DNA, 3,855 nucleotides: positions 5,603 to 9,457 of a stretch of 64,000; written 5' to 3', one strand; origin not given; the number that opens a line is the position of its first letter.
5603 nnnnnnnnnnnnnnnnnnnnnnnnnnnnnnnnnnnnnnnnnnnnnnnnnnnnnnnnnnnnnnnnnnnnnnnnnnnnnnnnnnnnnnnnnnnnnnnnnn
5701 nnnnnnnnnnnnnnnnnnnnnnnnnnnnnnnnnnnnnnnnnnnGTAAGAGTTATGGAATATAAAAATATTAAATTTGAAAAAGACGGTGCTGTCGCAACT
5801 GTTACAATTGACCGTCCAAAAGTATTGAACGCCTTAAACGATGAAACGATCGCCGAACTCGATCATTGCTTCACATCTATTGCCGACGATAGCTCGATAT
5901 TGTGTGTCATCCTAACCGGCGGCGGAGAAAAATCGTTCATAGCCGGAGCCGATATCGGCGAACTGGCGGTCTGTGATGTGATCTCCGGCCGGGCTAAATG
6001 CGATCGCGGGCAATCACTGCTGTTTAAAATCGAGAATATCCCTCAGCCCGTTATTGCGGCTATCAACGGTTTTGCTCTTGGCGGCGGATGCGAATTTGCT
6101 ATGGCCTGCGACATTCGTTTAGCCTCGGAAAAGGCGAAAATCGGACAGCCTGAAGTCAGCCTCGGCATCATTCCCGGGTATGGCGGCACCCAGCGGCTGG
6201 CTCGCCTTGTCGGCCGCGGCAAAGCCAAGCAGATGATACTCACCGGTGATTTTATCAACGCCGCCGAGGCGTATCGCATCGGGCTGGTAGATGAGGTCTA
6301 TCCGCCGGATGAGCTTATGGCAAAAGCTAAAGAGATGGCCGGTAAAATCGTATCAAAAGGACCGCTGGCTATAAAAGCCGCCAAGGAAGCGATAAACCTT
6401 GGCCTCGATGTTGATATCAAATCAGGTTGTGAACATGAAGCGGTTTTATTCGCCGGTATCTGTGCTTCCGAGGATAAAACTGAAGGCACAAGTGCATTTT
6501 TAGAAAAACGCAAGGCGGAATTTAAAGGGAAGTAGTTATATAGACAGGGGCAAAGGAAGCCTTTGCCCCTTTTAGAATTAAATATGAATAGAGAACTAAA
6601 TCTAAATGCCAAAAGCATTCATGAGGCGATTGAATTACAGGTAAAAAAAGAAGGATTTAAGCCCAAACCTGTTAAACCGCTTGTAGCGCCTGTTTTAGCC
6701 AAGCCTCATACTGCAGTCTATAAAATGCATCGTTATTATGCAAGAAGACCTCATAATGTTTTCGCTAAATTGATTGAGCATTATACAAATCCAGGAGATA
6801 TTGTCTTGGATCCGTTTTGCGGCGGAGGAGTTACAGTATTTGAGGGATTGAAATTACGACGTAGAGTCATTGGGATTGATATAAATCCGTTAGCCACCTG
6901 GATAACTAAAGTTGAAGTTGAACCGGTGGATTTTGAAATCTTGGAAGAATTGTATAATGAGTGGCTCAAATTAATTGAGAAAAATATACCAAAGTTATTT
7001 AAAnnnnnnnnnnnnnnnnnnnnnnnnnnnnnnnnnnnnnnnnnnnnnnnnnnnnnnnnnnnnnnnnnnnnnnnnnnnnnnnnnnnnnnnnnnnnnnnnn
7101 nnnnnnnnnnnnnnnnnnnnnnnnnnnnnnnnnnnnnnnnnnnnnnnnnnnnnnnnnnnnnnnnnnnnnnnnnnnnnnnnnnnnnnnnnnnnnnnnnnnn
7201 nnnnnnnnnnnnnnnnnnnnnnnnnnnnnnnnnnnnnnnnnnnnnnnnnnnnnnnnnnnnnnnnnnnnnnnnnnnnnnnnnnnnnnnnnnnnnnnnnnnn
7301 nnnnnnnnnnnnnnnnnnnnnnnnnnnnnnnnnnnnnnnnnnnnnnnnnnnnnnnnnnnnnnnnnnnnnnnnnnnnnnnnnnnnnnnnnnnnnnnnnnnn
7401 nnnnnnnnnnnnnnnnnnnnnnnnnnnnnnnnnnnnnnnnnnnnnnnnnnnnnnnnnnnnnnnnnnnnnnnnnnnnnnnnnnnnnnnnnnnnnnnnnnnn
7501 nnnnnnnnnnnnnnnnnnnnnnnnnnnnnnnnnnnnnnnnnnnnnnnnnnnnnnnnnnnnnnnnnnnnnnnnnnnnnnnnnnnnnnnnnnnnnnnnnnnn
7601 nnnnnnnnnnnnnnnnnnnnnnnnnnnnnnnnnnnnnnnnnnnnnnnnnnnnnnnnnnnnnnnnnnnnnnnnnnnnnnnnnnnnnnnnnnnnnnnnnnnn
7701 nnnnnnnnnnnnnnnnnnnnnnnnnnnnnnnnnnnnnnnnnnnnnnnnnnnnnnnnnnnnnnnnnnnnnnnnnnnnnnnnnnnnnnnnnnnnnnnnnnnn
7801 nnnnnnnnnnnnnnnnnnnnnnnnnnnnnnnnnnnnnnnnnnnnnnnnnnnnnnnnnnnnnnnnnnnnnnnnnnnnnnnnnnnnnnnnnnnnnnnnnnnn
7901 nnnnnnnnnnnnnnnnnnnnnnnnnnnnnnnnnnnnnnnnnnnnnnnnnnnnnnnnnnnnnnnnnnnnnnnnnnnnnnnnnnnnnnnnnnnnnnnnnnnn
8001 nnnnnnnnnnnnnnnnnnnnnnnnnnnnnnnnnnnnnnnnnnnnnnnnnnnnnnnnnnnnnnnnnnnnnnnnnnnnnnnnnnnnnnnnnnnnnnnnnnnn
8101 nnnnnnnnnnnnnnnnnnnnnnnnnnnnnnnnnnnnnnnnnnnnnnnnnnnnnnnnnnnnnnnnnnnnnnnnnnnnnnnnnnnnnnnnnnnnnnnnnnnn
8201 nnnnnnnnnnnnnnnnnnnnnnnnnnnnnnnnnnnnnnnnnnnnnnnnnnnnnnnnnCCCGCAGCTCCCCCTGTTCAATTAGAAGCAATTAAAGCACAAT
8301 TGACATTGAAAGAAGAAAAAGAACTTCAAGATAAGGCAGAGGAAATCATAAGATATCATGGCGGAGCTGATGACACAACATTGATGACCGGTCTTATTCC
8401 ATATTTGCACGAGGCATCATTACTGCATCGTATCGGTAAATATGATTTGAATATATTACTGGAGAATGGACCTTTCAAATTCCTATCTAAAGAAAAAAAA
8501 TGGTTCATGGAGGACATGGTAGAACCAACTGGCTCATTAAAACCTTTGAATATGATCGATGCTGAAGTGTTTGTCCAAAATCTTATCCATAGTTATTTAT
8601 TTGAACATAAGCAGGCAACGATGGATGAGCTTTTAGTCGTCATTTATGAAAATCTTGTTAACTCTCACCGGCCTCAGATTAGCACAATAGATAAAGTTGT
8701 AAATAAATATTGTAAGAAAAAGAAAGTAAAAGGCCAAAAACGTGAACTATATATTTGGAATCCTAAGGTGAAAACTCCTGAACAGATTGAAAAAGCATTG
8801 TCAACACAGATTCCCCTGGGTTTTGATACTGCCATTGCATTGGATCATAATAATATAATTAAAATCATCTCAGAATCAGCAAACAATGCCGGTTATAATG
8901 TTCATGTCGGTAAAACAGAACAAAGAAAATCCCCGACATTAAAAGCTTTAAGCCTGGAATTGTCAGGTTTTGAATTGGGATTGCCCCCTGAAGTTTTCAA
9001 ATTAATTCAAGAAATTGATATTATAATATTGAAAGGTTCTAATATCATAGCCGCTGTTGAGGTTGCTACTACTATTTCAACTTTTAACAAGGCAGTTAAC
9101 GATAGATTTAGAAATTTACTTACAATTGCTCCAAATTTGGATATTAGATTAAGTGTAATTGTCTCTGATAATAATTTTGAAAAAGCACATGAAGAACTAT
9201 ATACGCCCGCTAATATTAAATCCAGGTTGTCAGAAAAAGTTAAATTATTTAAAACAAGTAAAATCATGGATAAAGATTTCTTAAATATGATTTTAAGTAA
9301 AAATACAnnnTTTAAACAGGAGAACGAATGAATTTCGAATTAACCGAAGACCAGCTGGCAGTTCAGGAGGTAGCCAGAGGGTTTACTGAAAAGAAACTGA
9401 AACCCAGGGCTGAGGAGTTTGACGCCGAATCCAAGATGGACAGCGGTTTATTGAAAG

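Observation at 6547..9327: AT-rich orphan DUF1156/COG1743 Zn-ribbon DNA methylase inserted between crt and bcd, directly behind a strong terminator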

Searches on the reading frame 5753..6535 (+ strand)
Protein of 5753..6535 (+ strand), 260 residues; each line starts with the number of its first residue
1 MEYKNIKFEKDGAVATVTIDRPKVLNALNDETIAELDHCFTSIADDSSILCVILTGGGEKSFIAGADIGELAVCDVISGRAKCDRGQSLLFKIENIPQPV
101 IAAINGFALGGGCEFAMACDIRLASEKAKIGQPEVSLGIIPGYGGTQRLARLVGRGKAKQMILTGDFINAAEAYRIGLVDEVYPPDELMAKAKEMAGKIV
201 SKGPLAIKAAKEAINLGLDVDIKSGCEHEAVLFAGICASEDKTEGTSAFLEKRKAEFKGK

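Call 9: search_protein_families(library=pfam, proteins=[window:5753-6535:+], max_evalue=0.01)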
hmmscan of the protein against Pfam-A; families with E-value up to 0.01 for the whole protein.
window:5753-6535:+ (260 aa): 2 families
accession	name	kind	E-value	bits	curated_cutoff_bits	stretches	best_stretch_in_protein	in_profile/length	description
PF00378.25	ECH_1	-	1.1e-70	238.3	27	1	10-259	2-250/251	Enoyl-CoA hydratase/isomerase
PF16113.10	ECH_2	-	8e-37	127.9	27.2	1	15-190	2-179/335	Enoyl-CoA hydratase/isomerase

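Call 50: find_related_loci(query=window:5753-6535:+, collection=genome_contigs, flank=10000)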
Query window:5753-6535:+ (260 aa) in genome_contigs; peptide patterns used: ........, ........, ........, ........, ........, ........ (x = any residue, [..] = any of these).
599 stretches matched a pattern (row limit reached: there are more); 523 encode a relative of the query (tblastn E <= 1e-3); the best 80 are kept; 80 distinct loci.
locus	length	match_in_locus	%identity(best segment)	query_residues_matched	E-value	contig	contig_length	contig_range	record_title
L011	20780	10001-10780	89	1-260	2e-153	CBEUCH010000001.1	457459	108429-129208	MAG TPA_asm: uncultured bacterium isolate SRR19160658_binner12_Refined_30 genome assembly, contig: ERZ26800495.1, whole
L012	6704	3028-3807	87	1-260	3e-152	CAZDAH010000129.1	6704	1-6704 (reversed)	MAG TPA_asm: uncultured Ignavibacteria bacterium isolate binchicken_co395_172 genome assembly, contig: NODE_5454_length_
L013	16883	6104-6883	87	1-260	6e-152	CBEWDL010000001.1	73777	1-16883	MAG TPA_asm: uncultured bacterium isolate SRR12059192_binner23_Refined_3 genome assembly, contig: ERZ26875191.2, whole g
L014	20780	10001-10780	80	1-260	1e-136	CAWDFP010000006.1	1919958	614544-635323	MAG: uncultured candidate division Zixibacteria bacterium isolate MFD05942.bin.2.45 genome assembly, contig: contig_2185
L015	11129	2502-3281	88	1-260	3e-153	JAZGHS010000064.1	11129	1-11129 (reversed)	MAG: Candidatus Zixiibacteriota bacterium isolate SCS6bin.4 SCS6bin.4_64, whole genome shotgun sequence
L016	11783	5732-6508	65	1-260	1e-106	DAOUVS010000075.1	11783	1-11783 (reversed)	MAG TPA_asm: Candidatus Zixiibacteriota bacterium isolate CSMAG_855 CSMAG_855_k127_12275_length_11783_cov_10.0000, whole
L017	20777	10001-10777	63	1-260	2e-104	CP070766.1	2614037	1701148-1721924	MAG: Candidatus Zixiibacteriota bacterium isolate bin25 chromosome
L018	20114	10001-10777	64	1-260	3e-104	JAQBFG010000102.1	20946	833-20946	MAG: Candidatus Zixiibacteriota bacterium isolate MAG_439_bin-06 439_bin-06_ctg-102, whole genome shotgun sequence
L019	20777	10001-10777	63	1-260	4e-103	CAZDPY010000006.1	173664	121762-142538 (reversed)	MAG TPA_asm: uncultured Ignavibacteriaceae bacterium isolate SRP141376_co1_149 genome assembly, contig: NODE_139_length_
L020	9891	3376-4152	64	1-260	1e-102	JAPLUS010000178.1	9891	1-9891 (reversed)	MAG: Candidatus Zixiibacteriota bacterium isolate LacPavin_0920_SED4_MAG_45_7 LacPavin_0920_SED4_scaffold_1099711, whole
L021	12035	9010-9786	62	1-260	5e-101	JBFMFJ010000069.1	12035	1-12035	MAG: Candidatus Zixiibacteriota bacterium isolate MAG268 MAG268_69, whole genome shotgun sequence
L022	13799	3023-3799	59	2-260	6e-101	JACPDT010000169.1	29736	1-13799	MAG: Armatimonadetes bacterium isolate NC_groundwater_316_Ag_B-0.1um_55_8 GD18-4_B1_scaffold_672064, whole genome shotgu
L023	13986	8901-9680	58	1-260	3e-98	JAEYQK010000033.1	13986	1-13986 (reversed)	MAG: Acidobacteria bacterium isolate OH_CBB_232 k127_643122, whole genome shotgun sequence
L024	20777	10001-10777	59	1-260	2e-95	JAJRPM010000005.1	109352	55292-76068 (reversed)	MAG: Candidatus Zixiibacteriota bacterium isolate Dive100_bin1.56 k141_224855, whole genome shotgun sequence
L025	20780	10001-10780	56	1-260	3e-94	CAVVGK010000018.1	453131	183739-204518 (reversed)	MAG: uncultured Ignavibacteria bacterium isolate MFD01721.bin.1.336 genome assembly, contig: contig_7975, whole genome s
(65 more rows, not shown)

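Call 111: find_related_loci(query=window:5753-6535:+, collection=metagenome_contigs, flank=5000)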
Query window:5753-6535:+ (260 aa) in metagenome_contigs; peptide patterns used: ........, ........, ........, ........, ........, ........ (x = any residue, [..] = any of these).
599 stretches matched a pattern (row limit reached: there are more); 484 encode a relative of the query (tblastn E <= 1e-3); the best 80 are kept; 80 distinct loci.
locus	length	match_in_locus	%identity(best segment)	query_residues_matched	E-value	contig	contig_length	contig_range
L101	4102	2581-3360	72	1-260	6e-126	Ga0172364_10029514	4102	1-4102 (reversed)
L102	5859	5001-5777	67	1-260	3e-107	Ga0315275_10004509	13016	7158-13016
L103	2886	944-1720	65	1-260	6e-110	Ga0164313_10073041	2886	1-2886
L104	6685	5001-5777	65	1-260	6e-106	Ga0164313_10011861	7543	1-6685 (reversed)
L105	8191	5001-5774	64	2-260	6e-103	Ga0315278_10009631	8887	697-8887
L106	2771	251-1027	55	1-259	3e-97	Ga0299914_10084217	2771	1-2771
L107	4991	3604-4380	56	2-260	9e-95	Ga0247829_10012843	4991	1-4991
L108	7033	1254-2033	55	1-260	2e-93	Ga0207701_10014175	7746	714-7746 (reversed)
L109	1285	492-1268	56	1-259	2e-100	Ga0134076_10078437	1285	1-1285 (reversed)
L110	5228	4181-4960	54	1-260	4e-93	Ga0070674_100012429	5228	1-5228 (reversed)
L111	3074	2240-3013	57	3-260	2e-94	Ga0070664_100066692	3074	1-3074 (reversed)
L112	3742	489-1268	55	1-260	1e-93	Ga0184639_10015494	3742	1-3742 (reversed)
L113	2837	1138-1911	57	3-260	5e-95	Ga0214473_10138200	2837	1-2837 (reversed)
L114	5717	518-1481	55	1-260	1e-92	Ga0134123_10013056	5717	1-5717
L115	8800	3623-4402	55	1-260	1e-92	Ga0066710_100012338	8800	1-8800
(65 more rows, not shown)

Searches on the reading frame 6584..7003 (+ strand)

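Call 83: search_protein_families(library=pfam, proteins=[window:6584-7003:+], max_evalue=10)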
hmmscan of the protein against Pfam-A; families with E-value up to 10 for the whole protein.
window:6584-7003:+ (140 aa): 8 families
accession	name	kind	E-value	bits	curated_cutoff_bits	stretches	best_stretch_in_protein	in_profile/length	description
PF01555.25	N6_N4_Mtase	-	1.4e-14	55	26.7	1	49-102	160-213/221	DNA methylase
PF02086.21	MethyltransfD12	-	0.0052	17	22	1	70-106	20-56/253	D12 class N6 adenine-specific DNA methyltransferase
PF06325.19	PrmA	-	0.01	15.8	22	1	62-111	153-203/296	Ribosomal protein L11 methyltransferase (PrmA)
PF13847.12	Methyltransf_31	-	0.022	14.9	27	1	70-102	3-38/145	Methyltransferase domain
PF09445.16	Methyltransf_15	-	0.053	13.5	22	1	73-104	3-34/165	RNA cap guanine-N2 methyltransferase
PF00338.27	Ribosomal_S10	-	0.06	14.1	21.2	1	9-60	16-67/98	Ribosomal protein S10p/S20e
PF01170.24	UPF0020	-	0.11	12.6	22.3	1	69-96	27-54/197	RMKL-like, methyltransferase domain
PF02475.24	TRM5-TYW2_MTfase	-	0.17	12.2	28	1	64-105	30-73/164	TRM5/TYW2 methyltransferase domain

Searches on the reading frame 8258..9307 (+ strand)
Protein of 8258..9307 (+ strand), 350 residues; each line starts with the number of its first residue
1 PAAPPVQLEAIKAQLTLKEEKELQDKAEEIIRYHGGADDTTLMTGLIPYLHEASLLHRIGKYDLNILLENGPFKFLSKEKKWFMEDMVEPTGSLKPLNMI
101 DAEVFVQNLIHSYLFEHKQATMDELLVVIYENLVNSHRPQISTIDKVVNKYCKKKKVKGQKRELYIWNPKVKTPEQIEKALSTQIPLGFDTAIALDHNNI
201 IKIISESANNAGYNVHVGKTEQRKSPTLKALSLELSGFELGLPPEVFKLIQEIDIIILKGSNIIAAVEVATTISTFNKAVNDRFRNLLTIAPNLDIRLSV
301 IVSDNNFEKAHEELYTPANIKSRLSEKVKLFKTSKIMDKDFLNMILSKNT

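Call 46: search_solved_structures(query=A2, max_evalue=10)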
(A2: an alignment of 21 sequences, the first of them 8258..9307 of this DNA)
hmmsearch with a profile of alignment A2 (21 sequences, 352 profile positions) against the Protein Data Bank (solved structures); distinct sequences matched with E-value up to 10: 1.
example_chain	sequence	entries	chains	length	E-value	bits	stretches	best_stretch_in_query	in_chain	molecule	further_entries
1o5i_A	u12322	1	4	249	1.2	11.1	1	249-296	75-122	3-oxoacyl-(acyl carrier protein) reductase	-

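Call 47: search_protein_families(library=pfam, alignment_id=A2, max_evalue=1)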
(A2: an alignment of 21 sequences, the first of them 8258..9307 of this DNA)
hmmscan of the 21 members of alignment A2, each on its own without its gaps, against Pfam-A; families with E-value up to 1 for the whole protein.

A. member 1, window:8258-9307:+ (350 aa): 1 family
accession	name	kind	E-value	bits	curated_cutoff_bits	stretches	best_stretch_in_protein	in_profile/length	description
PF03969.22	AFG1_ATPase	-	0.12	11.7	27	1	113-169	16-69/361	AFG1-like ATPase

B. families by the number of members that match (of 21 scanned): 27 families (the first 25 are shown)
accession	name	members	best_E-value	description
PF10557.15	Cullin_Nedd8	2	0.019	Cullin protein neddylation domain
PF10264.15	Stork_head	2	0.03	Winged helix Storkhead-box1 domain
PF03969.22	AFG1_ATPase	2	0.12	AFG1-like ATPase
PF03726.19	PNPase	1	0.036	Polyribonucleotide nucleotidyltransferase, RNA binding domain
PF20831.2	Reov_VP3_MTase1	1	0.037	Reovirus VP3 protein, Methyltransferase domain 1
PF13814.12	Replic_Relax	1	0.041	Replication-relaxation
PF05120.17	GvpG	1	0.044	Gas vesicle protein G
PF11757.13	RSS_P20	1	0.054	Suppressor of RNA silencing P21-like N-terminal domain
PF23962.1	DUF7290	1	0.063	Domain of unknown function (DUF7290)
PF07685.20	GATase_3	1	0.072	CobB/CobQ-like glutamine amidotransferase domain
PF05204.19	Hom_end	1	0.093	Homing endonuclease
PF16856.10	CDC4_D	1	0.11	Cell division control protein 4 dimerisation domain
PF21716.3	dnstrm_HI1420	1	0.11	Probable addiction module antidote protein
PF00166.26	Cpn10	1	0.12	Chaperonin 10 Kd subunit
PF04555.19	XhoI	1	0.13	Restriction endonuclease XhoI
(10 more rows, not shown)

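Call 48: predict_structure(alignment_id=A2)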
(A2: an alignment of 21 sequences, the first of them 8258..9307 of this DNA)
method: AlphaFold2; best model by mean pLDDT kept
length: 350 residues; sequences in the alignment: 21
mean_pLDDT: 83.5   pTM: 0.48
mean pLDDT of the five models: 83.5, 82.2, 82.1, 82.0, 79.8
residues with pLDDT >= 90: 122; 70-90: 189; 50-70: 23; < 50: 16
segments of 3 or more residues with pLDDT < 50: 1-5, 184-193
pLDDT, mean of each block of 10 residues (from residue 1): 48 71 89 89 87 79 72 88 89 80 90 92 91 72 89 87 89 83 50 69 93 93 91 81 83 92 92 88 86 86 91 90 89 87 78
secondary structure, 60 per line:
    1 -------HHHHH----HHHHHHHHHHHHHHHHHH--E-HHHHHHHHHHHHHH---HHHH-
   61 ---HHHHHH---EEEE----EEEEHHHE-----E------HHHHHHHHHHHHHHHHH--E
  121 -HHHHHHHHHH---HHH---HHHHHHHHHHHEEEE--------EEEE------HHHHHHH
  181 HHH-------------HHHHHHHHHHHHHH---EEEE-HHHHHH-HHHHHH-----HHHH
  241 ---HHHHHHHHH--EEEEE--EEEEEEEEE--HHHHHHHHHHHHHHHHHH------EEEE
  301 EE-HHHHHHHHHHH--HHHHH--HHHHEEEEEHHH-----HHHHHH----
elements in order: H8-12 H17-34 H39-52 H56-59 H64-69 E73-76 E81-84 H101-117 H122-131 H141-151 E152-155 E164-167 H174-183 H197-210 E214-217 H219-224 H226-231 H237-240 H244-252 E255-259 E262-270 H273-290 E297-302 H304-314 H317-321 H324-327 E328-332 H341-346

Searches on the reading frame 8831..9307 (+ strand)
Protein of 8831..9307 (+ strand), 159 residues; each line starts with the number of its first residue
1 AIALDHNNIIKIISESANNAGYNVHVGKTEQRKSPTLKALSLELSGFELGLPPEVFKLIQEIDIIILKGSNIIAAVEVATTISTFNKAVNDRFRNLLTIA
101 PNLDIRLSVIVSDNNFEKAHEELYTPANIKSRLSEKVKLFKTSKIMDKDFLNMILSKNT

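Call 93: search_protein_representatives(alignment_id=A3)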
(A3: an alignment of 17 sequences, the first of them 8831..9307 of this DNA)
Query: 17 sequences, 161 profile positions. Proteins with E-value up to 0.001 (for the whole library): 809; up to 1e-10: 183; up to 1e-30: 42. The best 150 are listed.
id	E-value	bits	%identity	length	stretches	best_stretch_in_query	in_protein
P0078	2.7e-60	218.6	-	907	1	2-156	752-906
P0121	6.6e-59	214.1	-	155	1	5-156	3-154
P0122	8.2e-58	210.5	-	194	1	4-156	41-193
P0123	4.2e-56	204.9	-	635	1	2-157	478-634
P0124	2.5e-55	202.4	-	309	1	2-157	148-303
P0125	4.7e-55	201.5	-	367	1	3-156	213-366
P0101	7.5e-54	197.6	-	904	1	3-157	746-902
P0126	8.5e-54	197.5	-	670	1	4-157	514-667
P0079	9.3e-53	194.1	-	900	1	2-157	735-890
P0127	2.8e-52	192.5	-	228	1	3-150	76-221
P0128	3.9e-52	192.0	-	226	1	5-155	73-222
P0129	1.3e-51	190.4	-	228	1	4-153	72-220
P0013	2.1e-51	189.7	-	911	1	5-157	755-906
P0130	3.5e-51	189.0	-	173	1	2-158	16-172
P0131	3.6e-51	188.9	-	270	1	4-151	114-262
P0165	4.1e-18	81.4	-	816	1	3-151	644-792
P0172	5.3e-16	74.6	-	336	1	5-152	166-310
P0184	1.1e-14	70.3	-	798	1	4-134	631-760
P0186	2.1e-14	69.4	-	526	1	4-128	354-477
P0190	8.6e-14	67.4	-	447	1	3-151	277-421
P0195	2.3e-13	66.0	-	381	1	4-151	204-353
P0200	4.1e-13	65.2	-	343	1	5-152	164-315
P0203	5.0e-13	64.9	-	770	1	5-151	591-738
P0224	2.0e-12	62.9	-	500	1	6-133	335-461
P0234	4.3e-12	61.9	-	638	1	4-126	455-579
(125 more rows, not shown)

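Call 94: search_protein_families(library=pfam, proteins=[P0172, P0200, P0195, P0190, P0165, P0184, P0203, P0186, P0234, P0224], max_evalue=0.001)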
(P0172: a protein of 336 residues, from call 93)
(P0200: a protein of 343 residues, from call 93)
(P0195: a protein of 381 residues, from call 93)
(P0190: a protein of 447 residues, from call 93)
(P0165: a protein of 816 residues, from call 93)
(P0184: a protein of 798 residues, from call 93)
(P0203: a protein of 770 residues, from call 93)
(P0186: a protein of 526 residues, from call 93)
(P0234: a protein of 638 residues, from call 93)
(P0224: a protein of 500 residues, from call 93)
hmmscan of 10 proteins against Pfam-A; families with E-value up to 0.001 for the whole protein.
P0172 (336 aa): 1 family
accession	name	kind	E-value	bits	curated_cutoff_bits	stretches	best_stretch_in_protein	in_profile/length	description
PF01878.24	EVE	-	3.6e-08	33.9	23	1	27-142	28-143/145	EVE domain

P0200 (343 aa): 2 families
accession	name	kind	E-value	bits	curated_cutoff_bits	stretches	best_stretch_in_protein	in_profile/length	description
PF14338.12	Mrr_N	-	4.9e-22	78.3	29.5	1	7-91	2-86/87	Mrr N-terminal domain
PF24531.2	ANC1_spectrin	-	0.0002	22.2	27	1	110-181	22-89/95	Nuclear anchorage protein 1, spectrin repeat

P0195 (381 aa): 1 family
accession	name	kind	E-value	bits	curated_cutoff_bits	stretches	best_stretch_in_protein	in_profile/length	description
PF01878.24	EVE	-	3.6e-08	34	23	1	4-87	1-100/145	EVE domain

P0190 (447 aa): 0 families

P0165 (816 aa): 3 families
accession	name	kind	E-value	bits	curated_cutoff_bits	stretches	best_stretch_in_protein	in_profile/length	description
PF01555.25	N6_N4_Mtase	-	2.6e-18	67.2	26.7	2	24-76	161-213/221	DNA methylase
PF03602.21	Cons_hypoth95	-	2e-05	24.8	24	0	31-112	33-107/182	Conserved hypothetical protein 95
PF01170.24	UPF0020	-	5.8e-05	23.3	22.3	0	43-86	27-65/197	RMKL-like, methyltransferase domain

P0184 (798 aa): 4 families
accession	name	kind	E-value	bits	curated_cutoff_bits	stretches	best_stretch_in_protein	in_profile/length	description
PF01555.25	N6_N4_Mtase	-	4.9e-21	76.1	26.7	2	24-71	160-207/221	DNA methylase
PF01170.24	UPF0020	-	1.9e-11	44.5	22.3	2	297-335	98-135/197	RMKL-like, methyltransferase domain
PF03602.21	Cons_hypoth95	-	5.9e-05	23.3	24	0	310-335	99-127/182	Conserved hypothetical protein 95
PF13847.12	Methyltransf_31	-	0.00031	20.9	27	0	288-406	40-125/145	Methyltransferase domain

P0203 (770 aa): 2 families
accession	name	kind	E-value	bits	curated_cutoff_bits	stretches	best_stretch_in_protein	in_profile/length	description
PF01555.25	N6_N4_Mtase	-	1.6e-21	77.8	26.7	2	40-93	160-213/221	DNA methylase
PF01170.24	UPF0020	-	0.00012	22.3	22.3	0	60-88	27-55/197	RMKL-like, methyltransferase domain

P0186 (526 aa): 1 family
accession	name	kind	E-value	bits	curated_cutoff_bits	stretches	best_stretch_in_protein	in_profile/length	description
PF01555.25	N6_N4_Mtase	-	1.8e-05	25.3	26.7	1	38-146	1-82/221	DNA methylase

P0234 (638 aa): 25 families
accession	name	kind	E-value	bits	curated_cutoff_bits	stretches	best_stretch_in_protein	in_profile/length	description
PF00515.34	TPR_1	-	7e-55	181.2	27.8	3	106-138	2-34/34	Tetratricopeptide repeat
PF07719.23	TPR_2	-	1.9e-51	168.4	27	4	240-270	3-33/34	Tetratricopeptide repeat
PF13414.12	TPR_11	-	3.7e-50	167.8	26.8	5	113-151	2-40/42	TPR repeat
PF13431.12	TPR_17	-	1.1e-43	144.3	24.4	4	161-192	2-33/34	Tetratricopeptide repeat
PF13181.12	TPR_8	-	5.5e-43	141.9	25.7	1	107-138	3-34/34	Tetratricopeptide repeat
PF13428.12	TPR_14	-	1.6e-34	115.2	23.5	2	273-315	2-44/44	Tetratricopeptide repeat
PF13432.12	TPR_16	-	2.3e-31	108.3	32.7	1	243-306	2-65/65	Tetratricopeptide repeat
PF14559.12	TPR_19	-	1.8e-25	89.5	25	1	89-142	9-62/68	Tetratricopeptide repeat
PF13371.12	TPR_9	-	1.9e-23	82.7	35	1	248-308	5-65/73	Tetratricopeptide repeat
PF13424.12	TPR_12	-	6.3e-20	71.6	30.1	0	110-167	8-74/77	Tetratricopeptide repeat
PF23914.1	TPR_CcmH_CycH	-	5.7e-18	65.7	42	1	27-137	43-153/158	Cytochrome c-type biogenesis protein H TPR domain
PF12895.13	ANAPC3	-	8.6e-15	55.2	27.2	1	154-230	5-81/82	Anaphase-promoting complex, cyclosome, subunit 3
PF01239.28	PPTA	-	1e-13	50.5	29.5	0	288-319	1-32/32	Protein prenyltransferase alpha subunit repeat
PF13174.12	TPR_6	-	3.2e-13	49.8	26.3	0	273-305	1-33/33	Tetratricopeptide repeat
PF13176.12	TPR_7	-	5.5e-13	48.3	27.9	0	113-139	7-33/36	Tetratricopeptide repeat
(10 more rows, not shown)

P0224 (500 aa): 2 families
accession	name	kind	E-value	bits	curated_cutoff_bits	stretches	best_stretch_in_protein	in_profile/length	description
PF01555.25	N6_N4_Mtase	-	7.7e-16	59.1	26.7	1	14-72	161-219/221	DNA methylase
PF02086.21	MethyltransfD12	-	0.00089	19.5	22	0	35-90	21-75/253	D12 class N6 adenine-specific DNA methyltransferase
